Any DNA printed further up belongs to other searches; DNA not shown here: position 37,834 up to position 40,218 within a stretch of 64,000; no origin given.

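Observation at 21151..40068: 19-kb single-strand type IV pilus supercluster of mosaic (T4aP / MSHA / T2SS / PilGHI-like) composition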

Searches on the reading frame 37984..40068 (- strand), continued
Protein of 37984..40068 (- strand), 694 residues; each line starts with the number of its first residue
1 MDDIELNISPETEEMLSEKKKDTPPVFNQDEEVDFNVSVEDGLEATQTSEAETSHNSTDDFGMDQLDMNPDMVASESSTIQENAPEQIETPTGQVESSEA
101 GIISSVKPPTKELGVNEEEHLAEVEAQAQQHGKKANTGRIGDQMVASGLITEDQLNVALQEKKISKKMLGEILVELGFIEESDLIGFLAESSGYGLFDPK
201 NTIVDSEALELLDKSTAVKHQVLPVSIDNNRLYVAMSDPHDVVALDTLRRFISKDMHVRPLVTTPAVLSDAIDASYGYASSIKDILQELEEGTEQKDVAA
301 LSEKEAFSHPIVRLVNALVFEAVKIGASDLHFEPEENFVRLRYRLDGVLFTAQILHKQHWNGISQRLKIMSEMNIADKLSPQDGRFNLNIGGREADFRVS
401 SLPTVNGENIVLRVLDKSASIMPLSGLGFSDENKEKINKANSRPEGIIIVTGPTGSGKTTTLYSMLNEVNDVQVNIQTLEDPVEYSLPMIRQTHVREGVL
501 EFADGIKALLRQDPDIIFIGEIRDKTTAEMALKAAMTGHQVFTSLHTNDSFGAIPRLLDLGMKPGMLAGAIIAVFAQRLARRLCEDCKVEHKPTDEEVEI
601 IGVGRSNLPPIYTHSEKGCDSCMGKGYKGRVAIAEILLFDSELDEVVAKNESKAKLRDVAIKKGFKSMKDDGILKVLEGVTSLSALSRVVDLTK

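Call 67: get_annotated_region(hit=H47, flank=600)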
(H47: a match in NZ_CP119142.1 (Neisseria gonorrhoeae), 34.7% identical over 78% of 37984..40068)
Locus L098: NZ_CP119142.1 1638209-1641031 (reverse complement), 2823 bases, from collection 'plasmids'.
description: Neisseria gonorrhoeae strain 2022NG-0032 plasmid p2022NG-0032_1, complete sequence
organism: Neisseria gonorrhoeae (NCBI taxid 485)
taxonomy: Bacteria; Pseudomonadota; Betaproteobacteria; Neisseriales; Neisseriaceae; Neisseria; Neisseria gonorrhoeae
host: -; source: Homo sapiens,whole organism,synovial fluid; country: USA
typing (MOB-suite, as given by PLSDB): non-mobilizable
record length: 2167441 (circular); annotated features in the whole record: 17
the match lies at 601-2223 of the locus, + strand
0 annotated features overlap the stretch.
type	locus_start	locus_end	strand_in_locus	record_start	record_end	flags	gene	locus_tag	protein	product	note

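Call 68: get_annotated_region(hit=H57, flank=600)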
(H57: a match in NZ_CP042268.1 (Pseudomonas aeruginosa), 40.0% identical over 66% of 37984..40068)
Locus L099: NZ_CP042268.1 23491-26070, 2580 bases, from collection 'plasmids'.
description: Pseudomonas aeruginosa strain HOU1 plasmid pHOU1-1, complete sequence
organism: Pseudomonas aeruginosa (NCBI taxid 287)
taxonomy: Bacteria; Pseudomonadota; Gammaproteobacteria; Pseudomonadales; Pseudomonadaceae; Pseudomonas; Pseudomonas aeruginosa
host: -; source: Homo sapiens,sputum; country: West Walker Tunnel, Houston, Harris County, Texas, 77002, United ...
typing (MOB-suite, as given by PLSDB): non-mobilizable
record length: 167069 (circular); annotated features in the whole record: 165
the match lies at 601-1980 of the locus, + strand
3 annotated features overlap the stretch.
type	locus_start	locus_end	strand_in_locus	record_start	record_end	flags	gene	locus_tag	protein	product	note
CDS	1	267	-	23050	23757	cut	xcpP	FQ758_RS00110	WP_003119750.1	type II secretion system protein N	-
CDS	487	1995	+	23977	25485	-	xcpR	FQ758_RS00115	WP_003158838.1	GspE family T2SS ATPase variant XcpR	-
CDS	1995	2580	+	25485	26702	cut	xcpS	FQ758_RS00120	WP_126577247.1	GspF family T2SS innner membrane protein variant XcpS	-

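Call 69: get_annotated_region(hit=H26, flank=600)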
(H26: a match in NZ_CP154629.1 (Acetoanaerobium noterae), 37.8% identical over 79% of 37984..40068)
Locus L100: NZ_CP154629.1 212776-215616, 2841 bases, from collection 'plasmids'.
description: Acetoanaerobium noterae strain DSL2 plasmid pTPELB2, complete sequence
organism: Acetoanaerobium noterae (NCBI taxid 745369)
taxonomy: Bacteria; Bacillota; Clostridia; Peptostreptococcales; Filifactoraceae; Acetoanaerobium; Acetoanaerobium noterae
host: -; source: cell culture,Sludge of a digestion tower of a wastewater treatment plant; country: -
typing (MOB-suite, as given by PLSDB): non-mobilizable
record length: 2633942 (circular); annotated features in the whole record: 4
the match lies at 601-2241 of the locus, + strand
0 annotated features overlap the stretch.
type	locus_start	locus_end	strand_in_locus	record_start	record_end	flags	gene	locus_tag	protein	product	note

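Call 70: get_annotated_region(hit=H52, flank=600)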
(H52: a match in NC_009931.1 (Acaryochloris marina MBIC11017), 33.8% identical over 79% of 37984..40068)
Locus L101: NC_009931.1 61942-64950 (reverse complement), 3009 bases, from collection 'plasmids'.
description: Acaryochloris marina MBIC11017 plasmid pREB6, complete sequence
organism: Acaryochloris marina MBIC11017 (NCBI taxid 329726)
taxonomy: Bacteria; Cyanobacteriota; Cyanophyceae; Acaryochloridales; Acaryochloridaceae; Acaryochloris; Acaryochloris marina; Acaryochloris marina MBIC11017
host: -; source: -; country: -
typing (MOB-suite, as given by PLSDB): conjugative; relaxase MOBF; mating-pair formation MPF_T
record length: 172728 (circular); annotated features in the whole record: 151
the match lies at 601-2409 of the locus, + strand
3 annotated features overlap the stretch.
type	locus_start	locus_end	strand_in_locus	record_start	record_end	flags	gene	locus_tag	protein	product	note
CDS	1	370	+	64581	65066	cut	-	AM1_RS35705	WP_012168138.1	transcriptional repressor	GO:0006355 - regulation of DNA-templated transcription [Evidence IEA]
CDS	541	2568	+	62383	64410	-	-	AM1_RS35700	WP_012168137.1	GspE/PulE family protein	GO:0009306 - protein secretion [Evidence IEA]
CDS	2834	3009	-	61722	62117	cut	-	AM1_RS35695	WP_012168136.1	heme-binding protein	-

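Call 71: get_annotated_region(hit=H37, flank=600)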
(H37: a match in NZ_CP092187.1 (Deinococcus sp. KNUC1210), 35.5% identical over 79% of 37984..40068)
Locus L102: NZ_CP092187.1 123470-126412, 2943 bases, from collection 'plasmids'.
description: Deinococcus sp. KNUC1210 plasmid unnamed1, complete sequence
organism: Deinococcus sp. KNUC1210 (NCBI taxid 2917691)
taxonomy: Bacteria; Deinococcota; Deinococci; Deinococcales; Deinococcaceae; Deinococcus; Deinococcus sp. KNUC1210
host: -; source: Setaria viridis,cell culture,rhizospheric soil; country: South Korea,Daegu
typing (MOB-suite, as given by PLSDB): non-mobilizable
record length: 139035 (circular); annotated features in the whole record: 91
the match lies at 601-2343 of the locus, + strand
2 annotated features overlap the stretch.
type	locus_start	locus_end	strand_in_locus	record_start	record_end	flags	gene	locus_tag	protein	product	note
CDS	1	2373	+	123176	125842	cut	-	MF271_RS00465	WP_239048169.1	ATPase, T2SS/T4P/T4SS family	-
CDS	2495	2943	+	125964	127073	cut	-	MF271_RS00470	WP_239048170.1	metallophosphoesterase family protein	-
